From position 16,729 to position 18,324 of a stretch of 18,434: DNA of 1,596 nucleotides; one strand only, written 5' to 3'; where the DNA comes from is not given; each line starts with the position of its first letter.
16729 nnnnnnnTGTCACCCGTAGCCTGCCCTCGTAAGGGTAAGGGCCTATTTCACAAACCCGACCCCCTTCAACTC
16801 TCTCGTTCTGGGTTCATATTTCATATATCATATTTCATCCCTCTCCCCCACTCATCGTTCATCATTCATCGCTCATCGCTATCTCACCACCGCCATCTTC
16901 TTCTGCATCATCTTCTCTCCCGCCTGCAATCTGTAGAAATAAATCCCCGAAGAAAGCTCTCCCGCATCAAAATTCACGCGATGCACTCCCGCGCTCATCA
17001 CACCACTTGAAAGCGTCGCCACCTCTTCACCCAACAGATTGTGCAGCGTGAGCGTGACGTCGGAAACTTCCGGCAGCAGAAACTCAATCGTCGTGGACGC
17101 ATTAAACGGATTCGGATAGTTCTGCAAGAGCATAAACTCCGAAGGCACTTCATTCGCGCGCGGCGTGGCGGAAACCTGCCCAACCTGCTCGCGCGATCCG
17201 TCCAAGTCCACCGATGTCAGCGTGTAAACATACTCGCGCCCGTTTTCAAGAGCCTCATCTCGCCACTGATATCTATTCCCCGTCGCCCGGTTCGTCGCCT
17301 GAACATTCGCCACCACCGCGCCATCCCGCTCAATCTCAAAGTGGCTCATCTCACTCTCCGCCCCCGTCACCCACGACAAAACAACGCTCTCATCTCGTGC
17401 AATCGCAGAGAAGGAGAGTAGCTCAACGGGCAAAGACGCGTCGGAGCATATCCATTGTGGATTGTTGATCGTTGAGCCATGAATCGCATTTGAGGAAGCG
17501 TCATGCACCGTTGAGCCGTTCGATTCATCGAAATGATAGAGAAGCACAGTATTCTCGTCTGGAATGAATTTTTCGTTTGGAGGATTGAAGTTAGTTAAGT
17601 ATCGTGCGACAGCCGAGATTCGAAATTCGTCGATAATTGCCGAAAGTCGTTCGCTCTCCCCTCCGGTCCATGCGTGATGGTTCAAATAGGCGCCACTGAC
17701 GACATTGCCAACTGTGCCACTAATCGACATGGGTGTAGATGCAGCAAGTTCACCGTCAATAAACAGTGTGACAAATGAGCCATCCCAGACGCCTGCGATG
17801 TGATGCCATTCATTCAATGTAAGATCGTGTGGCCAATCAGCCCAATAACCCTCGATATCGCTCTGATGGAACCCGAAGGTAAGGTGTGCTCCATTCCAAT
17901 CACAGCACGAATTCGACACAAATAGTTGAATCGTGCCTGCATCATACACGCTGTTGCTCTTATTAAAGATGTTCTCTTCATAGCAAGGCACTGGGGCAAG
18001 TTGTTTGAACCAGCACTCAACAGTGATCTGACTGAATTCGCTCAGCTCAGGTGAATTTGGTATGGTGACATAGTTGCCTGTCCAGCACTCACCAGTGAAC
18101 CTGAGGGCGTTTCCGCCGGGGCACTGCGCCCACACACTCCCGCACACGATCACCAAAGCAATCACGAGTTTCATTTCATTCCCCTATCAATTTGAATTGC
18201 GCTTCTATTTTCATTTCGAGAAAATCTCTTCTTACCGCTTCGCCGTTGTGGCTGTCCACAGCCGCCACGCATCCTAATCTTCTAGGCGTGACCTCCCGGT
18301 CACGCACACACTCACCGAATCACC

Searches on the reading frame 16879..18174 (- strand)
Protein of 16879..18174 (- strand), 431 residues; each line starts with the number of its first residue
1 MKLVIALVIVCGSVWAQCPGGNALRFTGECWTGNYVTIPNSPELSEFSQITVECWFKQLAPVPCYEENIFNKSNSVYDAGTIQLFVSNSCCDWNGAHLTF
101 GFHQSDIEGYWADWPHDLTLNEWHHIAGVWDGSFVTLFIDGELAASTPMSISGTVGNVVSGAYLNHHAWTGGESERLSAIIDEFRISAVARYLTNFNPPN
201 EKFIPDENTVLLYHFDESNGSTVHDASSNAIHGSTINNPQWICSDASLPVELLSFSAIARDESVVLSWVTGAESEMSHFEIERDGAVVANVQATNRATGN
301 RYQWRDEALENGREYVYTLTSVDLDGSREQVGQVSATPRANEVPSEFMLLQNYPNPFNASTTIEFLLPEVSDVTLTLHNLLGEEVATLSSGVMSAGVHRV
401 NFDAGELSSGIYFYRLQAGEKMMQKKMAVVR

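Call 46: search_protein_families(library=pfam, proteins=[window:16879-18174:-], max_evalue=0.001)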
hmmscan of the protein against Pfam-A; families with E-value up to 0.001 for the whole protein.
window:16879-18174:- (431 aa): 3 families
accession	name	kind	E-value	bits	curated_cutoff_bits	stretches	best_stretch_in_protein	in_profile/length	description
PF13385.13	Laminin_G_3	-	7.1e-17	62.4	27.6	1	33-190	4-144/151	Concanavalin A-like lectin/glucanases superfamily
PF18962.6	Por_Secre_tail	-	4.6e-09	36.9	27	1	353-428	2-74/75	Secretion system C-terminal sorting domain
PF13860.13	FlgD_ig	-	6.1e-06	26.6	27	1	360-418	11-75/79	FlgD Ig-like domain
